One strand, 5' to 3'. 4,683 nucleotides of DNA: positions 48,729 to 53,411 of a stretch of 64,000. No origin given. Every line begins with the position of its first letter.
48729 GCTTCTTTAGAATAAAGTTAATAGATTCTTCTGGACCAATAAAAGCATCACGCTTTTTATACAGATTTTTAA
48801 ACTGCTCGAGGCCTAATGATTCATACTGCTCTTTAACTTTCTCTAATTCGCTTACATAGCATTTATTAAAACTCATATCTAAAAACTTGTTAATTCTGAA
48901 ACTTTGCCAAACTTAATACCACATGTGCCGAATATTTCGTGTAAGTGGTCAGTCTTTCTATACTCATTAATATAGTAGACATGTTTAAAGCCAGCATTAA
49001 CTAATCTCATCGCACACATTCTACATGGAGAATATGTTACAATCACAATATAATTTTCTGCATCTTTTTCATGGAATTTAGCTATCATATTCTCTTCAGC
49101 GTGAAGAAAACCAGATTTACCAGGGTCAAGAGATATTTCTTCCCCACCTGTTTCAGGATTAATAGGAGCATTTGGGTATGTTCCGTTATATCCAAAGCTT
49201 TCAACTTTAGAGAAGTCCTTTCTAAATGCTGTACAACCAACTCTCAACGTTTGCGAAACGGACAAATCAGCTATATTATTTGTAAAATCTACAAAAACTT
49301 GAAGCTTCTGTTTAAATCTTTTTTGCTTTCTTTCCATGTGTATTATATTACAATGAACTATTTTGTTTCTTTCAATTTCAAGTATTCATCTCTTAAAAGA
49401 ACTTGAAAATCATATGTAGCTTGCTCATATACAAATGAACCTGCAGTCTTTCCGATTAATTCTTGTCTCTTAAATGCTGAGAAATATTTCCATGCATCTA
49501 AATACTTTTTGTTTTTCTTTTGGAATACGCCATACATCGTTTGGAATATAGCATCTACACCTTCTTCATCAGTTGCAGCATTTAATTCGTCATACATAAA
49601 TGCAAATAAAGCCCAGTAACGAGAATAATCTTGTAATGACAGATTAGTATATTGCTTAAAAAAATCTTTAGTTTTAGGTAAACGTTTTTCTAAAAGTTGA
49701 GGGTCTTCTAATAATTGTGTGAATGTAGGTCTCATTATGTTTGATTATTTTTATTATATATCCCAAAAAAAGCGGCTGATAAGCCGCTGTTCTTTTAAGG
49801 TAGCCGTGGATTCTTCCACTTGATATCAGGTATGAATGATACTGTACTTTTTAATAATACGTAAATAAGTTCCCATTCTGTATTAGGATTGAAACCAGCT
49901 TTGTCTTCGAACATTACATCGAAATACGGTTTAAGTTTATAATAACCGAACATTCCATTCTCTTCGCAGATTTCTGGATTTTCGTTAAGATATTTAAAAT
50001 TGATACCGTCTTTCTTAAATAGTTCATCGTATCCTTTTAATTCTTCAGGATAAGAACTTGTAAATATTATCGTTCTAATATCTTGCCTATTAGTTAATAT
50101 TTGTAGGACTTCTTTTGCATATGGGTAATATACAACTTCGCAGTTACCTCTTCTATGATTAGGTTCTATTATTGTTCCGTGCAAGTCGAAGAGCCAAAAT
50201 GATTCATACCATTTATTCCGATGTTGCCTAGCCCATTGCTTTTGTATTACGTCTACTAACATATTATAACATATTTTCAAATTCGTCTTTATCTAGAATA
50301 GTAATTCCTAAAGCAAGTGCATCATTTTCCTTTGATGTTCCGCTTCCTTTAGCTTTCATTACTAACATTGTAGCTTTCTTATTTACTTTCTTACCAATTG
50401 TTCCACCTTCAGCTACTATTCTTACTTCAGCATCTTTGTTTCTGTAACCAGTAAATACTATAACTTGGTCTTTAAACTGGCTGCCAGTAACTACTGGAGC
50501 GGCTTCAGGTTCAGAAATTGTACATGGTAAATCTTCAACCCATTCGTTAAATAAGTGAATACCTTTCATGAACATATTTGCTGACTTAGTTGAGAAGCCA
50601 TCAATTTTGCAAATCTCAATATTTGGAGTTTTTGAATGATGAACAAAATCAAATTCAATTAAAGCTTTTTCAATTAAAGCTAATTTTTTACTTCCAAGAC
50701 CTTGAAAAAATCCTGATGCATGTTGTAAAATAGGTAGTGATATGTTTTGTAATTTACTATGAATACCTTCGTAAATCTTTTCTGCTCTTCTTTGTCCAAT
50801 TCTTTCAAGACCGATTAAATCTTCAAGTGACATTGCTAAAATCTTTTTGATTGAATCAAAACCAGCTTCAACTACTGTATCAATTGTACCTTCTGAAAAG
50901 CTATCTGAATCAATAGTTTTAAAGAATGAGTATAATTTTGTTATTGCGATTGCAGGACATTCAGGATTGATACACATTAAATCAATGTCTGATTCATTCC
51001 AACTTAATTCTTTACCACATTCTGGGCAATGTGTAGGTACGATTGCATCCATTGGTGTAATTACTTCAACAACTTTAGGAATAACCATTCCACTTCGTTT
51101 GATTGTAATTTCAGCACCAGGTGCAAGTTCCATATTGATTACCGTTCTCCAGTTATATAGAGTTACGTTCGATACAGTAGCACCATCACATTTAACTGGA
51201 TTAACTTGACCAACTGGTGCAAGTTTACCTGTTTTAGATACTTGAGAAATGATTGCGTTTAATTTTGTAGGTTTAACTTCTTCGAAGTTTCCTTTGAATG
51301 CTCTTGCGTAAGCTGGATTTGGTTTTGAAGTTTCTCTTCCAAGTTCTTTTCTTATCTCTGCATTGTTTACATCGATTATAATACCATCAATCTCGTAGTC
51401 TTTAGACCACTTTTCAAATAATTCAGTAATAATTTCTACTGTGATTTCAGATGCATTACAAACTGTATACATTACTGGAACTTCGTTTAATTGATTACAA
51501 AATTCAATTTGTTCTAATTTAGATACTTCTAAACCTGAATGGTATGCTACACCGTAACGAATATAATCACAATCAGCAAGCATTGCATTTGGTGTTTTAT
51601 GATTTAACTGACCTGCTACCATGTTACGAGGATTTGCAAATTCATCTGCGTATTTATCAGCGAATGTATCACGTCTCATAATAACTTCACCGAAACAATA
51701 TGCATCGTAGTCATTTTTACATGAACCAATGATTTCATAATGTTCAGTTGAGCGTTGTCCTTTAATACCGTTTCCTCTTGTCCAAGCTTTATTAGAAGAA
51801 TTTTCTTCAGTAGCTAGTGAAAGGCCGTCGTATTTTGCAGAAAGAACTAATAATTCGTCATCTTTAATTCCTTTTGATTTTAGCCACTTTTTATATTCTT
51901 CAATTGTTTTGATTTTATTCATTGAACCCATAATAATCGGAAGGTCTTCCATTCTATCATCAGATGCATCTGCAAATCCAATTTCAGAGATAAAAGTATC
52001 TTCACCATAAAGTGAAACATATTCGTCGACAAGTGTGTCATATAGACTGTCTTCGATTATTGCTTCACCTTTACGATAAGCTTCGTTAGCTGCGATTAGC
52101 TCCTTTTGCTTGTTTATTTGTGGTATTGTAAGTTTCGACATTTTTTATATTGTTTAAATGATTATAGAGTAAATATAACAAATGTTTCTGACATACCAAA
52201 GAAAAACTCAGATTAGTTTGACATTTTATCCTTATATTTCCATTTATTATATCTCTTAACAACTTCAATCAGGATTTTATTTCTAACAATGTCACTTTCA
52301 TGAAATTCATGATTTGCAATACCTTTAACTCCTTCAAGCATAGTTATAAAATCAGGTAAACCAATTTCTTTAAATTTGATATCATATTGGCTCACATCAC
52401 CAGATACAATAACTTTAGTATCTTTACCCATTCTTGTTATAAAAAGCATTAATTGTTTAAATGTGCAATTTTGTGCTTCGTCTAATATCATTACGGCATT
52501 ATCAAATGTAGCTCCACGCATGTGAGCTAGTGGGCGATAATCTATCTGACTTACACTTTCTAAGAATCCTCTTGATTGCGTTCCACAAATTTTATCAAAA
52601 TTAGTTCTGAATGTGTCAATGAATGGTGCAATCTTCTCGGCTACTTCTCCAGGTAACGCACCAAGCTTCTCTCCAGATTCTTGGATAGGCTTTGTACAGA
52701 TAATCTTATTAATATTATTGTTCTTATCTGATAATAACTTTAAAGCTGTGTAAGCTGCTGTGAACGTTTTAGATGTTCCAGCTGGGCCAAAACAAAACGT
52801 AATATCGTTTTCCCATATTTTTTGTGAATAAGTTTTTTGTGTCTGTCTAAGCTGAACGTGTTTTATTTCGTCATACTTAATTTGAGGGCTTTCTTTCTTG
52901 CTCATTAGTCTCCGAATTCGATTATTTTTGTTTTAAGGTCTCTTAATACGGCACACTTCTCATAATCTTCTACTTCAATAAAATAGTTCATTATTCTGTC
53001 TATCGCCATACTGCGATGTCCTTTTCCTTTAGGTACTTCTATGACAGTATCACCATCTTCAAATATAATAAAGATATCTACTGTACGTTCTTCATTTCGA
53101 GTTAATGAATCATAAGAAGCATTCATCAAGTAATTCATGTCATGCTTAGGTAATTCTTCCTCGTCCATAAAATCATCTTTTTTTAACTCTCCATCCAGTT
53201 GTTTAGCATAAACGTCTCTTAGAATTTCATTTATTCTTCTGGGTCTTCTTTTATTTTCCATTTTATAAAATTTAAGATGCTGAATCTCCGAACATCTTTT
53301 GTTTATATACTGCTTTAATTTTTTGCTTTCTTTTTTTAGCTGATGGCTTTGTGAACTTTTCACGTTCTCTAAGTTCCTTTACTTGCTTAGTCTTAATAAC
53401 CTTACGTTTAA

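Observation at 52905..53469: Phage-encoded ribosomal protein bS21 next to a J-domain chaperone; overlapping upstream ORF needs start re-annotation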

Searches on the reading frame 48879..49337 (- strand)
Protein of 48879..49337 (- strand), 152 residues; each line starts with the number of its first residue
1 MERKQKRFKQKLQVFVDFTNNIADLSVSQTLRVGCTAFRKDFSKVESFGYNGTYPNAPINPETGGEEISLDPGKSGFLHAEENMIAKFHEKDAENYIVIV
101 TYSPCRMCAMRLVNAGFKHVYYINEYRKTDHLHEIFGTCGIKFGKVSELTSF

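Call 40: search_protein_families(library=pfam, proteins=[window:48879-49337:-], max_evalue=0.001)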
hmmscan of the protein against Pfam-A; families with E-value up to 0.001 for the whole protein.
window:48879-49337:- (152 aa): 4 families
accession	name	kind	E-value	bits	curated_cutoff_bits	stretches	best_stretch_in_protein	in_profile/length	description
PF00383.29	dCMP_cyt_deam_1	-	4.3e-12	46.3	25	1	20-122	12-100/102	Cytidine and deoxycytidylate deaminase zinc-binding region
PF14439.12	Bd3614-deam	-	6.8e-06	26.5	38.5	1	75-125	32-91/113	Bd3614-like deaminase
PF14437.12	MafB19-deam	-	8.1e-06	26.2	27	1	79-129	52-106/142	MafB19-like deaminase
PF18750.7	SNAD4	-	0.00066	20.2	27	0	78-115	32-74/130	Secreted Novel AID/APOBEC-like Deaminase 4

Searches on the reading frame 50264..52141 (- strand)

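Call 40: search_protein_families(library=pfam, proteins=[window:50264-52141:-], max_evalue=0.001)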
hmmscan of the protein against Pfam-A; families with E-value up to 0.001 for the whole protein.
window:50264-52141:- (625 aa): 5 families
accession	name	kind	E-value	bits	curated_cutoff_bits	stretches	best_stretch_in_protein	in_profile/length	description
PF03120.22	DNA_ligase_OB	-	1.2e-19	70.4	32.9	1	292-362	2-72/79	NAD-dependent DNA ligase OB-fold domain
PF01653.23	DNA_ligase_aden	-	3.9e-16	59.8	27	1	80-283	25-249/253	NAD-dependent DNA ligase adenylation domain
PF03119.21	DNA_ligase_ZBD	-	1.9e-07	31.3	25.8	1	371-397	1-27/27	NAD-dependent DNA ligase C4 zinc finger domain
PF14520.12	HHH_5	-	0.00015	22.6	27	1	423-460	18-55/57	Helix-hairpin-helix domain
PF00533.33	BRCT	-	0.0003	21.4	21.3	1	555-623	5-76/78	BRCA1 C Terminus (BRCT) domain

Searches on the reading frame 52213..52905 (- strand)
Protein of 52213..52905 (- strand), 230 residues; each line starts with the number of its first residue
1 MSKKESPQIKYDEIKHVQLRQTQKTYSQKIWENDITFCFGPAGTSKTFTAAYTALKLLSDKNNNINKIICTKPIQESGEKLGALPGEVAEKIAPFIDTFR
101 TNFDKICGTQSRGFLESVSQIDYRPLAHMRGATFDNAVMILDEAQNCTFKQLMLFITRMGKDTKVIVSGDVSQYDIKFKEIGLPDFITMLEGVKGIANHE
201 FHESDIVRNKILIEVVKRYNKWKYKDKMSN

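Call 3: search_protein_families(library=pfam, proteins=[window:52213-52905:-], max_evalue=0.01)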
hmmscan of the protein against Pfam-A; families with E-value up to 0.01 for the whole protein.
window:52213-52905:- (230 aa): 4 families
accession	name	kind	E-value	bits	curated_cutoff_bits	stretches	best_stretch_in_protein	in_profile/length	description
PF02562.22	PhoH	-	1.4e-53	181.9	27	1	21-219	7-204/205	PhoH-like protein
PF13604.12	AAA_30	-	2.5e-06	27.8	27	1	18-174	1-128/191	AAA domain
PF13245.12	AAA_19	-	1.6e-05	25.6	25.1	1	28-174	6-129/134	AAA domain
PF13401.12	AAA_22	-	0.00066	20.4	27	1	34-169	6-122/130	AAA domain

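Call 4: search_protein_families(library=ncbifam, proteins=[window:52213-52905:-], max_evalue=0.01)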
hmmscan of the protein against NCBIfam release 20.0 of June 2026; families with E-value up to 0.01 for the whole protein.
window:52213-52905:- (230 aa): 3 families
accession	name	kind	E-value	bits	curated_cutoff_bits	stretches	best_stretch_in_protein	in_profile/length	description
NF007827.1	PRK10536.1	equivalog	1.6e-40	139.1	380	1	18-217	51-251/253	phosphate starvation-inducible protein PhoH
NF053827.1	RNA5-3helPhoH2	equivalog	1.5e-15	57.2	680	1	40-176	244-380/427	RNA 5'-3' helicase PhoH2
TIGR01447.1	recD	equivalog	0.0023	16.6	310.15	1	14-173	144-300/597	exodeoxyribonuclease V subunit alpha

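Call 5: search_protein_families(library=phrogs, proteins=[window:52213-52905:-], max_evalue=0.01)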
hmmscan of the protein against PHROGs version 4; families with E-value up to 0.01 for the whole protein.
window:52213-52905:- (230 aa): 4 families
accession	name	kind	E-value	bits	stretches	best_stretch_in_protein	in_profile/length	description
phrog_170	-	other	2.3e-61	209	1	4-226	61-284/323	PhoH-like phosphate starvation-inducible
phrog_2765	-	other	3e-30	106.4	1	23-196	239-422/443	PhoH-like phosphate starvation-inducible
phrog_32482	-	other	1.4e-07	31.6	1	42-183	404-542/589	PhoH-like phosphate starvation-inducible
phrog_4412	-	DNA, RNA and nucleotide metabolism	0.0061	15.9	0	11-64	323-375/743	exonuclease V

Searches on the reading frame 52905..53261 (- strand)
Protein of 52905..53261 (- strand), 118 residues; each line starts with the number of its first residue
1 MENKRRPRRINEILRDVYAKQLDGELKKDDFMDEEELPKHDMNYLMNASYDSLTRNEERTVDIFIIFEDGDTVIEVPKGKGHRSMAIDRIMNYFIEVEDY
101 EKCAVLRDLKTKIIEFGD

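Call 3: search_protein_families(library=pfam, proteins=[window:52905-53261:-], max_evalue=0.01)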
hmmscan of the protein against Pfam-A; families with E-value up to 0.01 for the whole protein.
window:52905-53261:- (118 aa): 0 families

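Call 4: search_protein_families(library=ncbifam, proteins=[window:52905-53261:-], max_evalue=0.01)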
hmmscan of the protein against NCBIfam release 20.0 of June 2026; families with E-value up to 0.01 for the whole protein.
window:52905-53261:- (118 aa): 0 families

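Call 5: search_protein_families(library=phrogs, proteins=[window:52905-53261:-], max_evalue=0.01)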
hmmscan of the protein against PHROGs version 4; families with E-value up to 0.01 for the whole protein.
window:52905-53261:- (118 aa): 0 families

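Call 22: find_homologous_proteins(query=window:52905-53261:-)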
Query window:52905-53261:- (118 aa): 7 proteins with E <= 0.001 among 8 candidates.
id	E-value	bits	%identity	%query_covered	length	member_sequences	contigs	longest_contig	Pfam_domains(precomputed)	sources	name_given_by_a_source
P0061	3.0e-71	255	100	100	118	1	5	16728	-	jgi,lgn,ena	-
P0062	4.4e-42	161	66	100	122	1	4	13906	-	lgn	-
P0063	1.0e-41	160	65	100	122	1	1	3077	-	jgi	jgi:hypothetical protein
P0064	2.0e-40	155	74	82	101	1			-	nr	nr:hypothetical protein [Bacteroidales bacterium]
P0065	1.3e-37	146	59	98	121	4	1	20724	-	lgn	-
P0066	1.7e-37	146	59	100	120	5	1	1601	-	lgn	-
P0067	5.2e-28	115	75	62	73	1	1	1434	-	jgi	jgi:hypothetical protein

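Call 25: find_encoding_contigs(protein=P0065, flank=10000, max_places=3)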
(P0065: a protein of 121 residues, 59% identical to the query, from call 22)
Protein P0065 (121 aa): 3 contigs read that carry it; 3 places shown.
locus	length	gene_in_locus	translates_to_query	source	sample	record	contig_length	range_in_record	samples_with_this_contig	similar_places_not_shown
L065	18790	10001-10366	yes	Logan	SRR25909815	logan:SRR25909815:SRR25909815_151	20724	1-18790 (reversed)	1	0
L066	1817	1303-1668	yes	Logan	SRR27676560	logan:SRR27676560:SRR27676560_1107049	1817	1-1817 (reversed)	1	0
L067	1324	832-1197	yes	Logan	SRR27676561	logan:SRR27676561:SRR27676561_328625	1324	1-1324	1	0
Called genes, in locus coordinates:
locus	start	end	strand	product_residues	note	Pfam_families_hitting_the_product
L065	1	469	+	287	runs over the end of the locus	PF04446:Thg1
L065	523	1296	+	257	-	PF00149:Metallophos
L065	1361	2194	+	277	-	PF01541:GIY-YIG (weak), PF19835:SegE_GIY-YIG (weak), PF07460:NUMOD3 (faint)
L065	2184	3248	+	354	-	PF09414:RNA_ligase, PF18043:T4_Rnl2_C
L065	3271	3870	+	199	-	-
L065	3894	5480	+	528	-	PF01145:Band_7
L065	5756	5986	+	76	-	-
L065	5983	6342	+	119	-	-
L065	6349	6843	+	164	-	PF00293:NUDIX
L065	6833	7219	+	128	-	-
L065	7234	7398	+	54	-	-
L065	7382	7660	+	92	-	-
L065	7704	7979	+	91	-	-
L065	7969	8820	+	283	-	PF00226:DnaJ, PF01556:DnaJ_C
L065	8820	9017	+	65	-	PF01165:Ribosomal_S21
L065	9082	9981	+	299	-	PF03851:UvdE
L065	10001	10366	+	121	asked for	-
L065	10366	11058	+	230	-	PF02562:PhoH, PF13604:AAA_30 (faint)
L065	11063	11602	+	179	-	-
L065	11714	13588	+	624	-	PF01653:DNA_ligase_aden, PF03120:OB_DNA_ligase, PF03119:DNA_ligase_ZBD, PF00533:BRCT (weak)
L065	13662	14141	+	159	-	-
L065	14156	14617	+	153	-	PF00383:dCMP_cyt_deam_1, PF14437:MafB19-deam (weak), PF14439:Bd3614-deam (weak)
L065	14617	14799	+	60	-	-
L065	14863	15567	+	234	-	-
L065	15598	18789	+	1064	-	?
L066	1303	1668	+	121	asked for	-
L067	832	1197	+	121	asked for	-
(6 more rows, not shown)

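Call 26: find_encoding_contigs(protein=P0062, flank=10000, max_places=3)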
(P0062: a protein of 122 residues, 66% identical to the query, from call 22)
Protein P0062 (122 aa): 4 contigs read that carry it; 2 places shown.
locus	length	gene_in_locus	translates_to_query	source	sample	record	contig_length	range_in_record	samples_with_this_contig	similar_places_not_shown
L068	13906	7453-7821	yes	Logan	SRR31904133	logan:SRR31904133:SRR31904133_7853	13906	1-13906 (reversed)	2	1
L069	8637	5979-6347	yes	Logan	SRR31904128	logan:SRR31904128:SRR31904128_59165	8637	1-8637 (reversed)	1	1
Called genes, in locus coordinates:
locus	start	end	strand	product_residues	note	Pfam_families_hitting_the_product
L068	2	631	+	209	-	?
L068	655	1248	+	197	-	PF01957:NfeD (weak)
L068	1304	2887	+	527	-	PF01145:Band_7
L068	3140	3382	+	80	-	-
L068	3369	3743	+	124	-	-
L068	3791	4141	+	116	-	PF00293:NUDIX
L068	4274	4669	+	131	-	-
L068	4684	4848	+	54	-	-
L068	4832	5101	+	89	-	-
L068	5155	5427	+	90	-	-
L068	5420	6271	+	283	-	PF00226:DnaJ, PF01556:DnaJ_C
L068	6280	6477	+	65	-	PF01165:Ribosomal_S21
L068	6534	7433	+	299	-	PF03851:UvdE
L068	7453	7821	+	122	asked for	-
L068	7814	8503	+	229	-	-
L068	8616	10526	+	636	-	PF01653:DNA_ligase_aden, PF03120:OB_DNA_ligase, PF03119:DNA_ligase_ZBD, PF00533:BRCT (weak)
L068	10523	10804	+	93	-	PF07282:Cas12f1-like_TNB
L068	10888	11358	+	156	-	PF00383:dCMP_cyt_deam_1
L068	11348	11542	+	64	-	-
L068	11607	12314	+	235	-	-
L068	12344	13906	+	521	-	?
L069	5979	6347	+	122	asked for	-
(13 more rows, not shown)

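Call 46: find_related_loci(query=window:52905-53261:-, collection=viral_contigs, flank=10000)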
Query window:52905-53261:- (118 aa) in viral_contigs; peptide patterns used: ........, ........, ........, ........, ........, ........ (x = any residue, [..] = any of these).
17 stretches matched a pattern; 9 encode a relative of the query (tblastn E <= 1e-3); 9 distinct loci.
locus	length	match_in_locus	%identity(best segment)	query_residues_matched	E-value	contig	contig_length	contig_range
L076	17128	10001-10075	64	86-110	1e-5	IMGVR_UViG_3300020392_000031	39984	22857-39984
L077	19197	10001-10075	64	86-110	1e-5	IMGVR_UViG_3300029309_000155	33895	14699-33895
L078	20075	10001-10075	64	86-110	1e-5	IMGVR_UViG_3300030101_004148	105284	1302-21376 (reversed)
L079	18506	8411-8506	47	79-110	5e-5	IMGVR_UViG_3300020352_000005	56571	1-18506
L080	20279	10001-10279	29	18-109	6e-5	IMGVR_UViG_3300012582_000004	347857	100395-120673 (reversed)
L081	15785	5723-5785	62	87-107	2e-4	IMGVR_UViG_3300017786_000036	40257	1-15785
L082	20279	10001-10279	29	18-109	6e-5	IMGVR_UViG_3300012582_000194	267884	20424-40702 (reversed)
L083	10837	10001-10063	62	87-107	2e-4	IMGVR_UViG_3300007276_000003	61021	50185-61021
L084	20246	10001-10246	33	29-113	5e-4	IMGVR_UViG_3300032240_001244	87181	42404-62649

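Call 52: predict_structure(alignment_id=A2)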
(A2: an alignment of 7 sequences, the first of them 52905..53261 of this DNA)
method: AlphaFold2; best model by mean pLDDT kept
length: 118 residues; sequences in the alignment: 7
mean_pLDDT: 58.2   pTM: 0.54
mean pLDDT of the five models: 58.2, 56.4, 56.3, 55.3, 50.9
residues with pLDDT >= 90: 0; 70-90: 25; 50-70: 55; < 50: 38
segments of 3 or more residues with pLDDT < 50: 1-12, 14-16, 21-30, 54-61
pLDDT, mean of each block of 10 residues (from residue 1): 40 48 44 60 52 46 61 63 70 75 75 65
secondary structure, 60 per line:
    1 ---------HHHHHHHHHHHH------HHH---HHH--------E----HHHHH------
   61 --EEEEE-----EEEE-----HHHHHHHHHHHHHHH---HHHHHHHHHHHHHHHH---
elements in order: H10-21 H50-54 E63-67 E73-76 H82-96 H100-115

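Call 53: search_protein_families(library=pfam, alignment_id=A2, max_evalue=5)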
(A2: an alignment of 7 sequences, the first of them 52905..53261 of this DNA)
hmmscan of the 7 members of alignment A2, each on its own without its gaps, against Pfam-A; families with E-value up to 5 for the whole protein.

A. member 1, window:52905-53261:- (118 aa): 3 families
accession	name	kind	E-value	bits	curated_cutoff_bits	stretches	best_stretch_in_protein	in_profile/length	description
PF07752.16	S-layer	-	0.023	14.2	30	1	27-114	162-250/259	S-layer protein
PF21977.1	DUF6926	-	0.064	14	27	1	35-65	2-32/73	Domain of unknown function (DUF6926)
PF16121.10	40S_S4_C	-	0.14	12.2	27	1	59-84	10-35/48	40S ribosomal protein S4 C-terminus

B. families by the number of members that match (of 7 scanned): 6 families
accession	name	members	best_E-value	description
PF16121.10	40S_S4_C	5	0.016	40S ribosomal protein S4 C-terminus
PF20833.2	RNase_E_G_Thio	2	0.017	RNase E/G, Thioredoxin-like domain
PF02151.25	UVR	1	0.0045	UvrB/uvrC motif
PF07752.16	S-layer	1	0.023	S-layer protein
PF21977.1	DUF6926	1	0.064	Domain of unknown function (DUF6926)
PF18427.7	DDR_swiveling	1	0.089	DD-reactivating factor swiveling domain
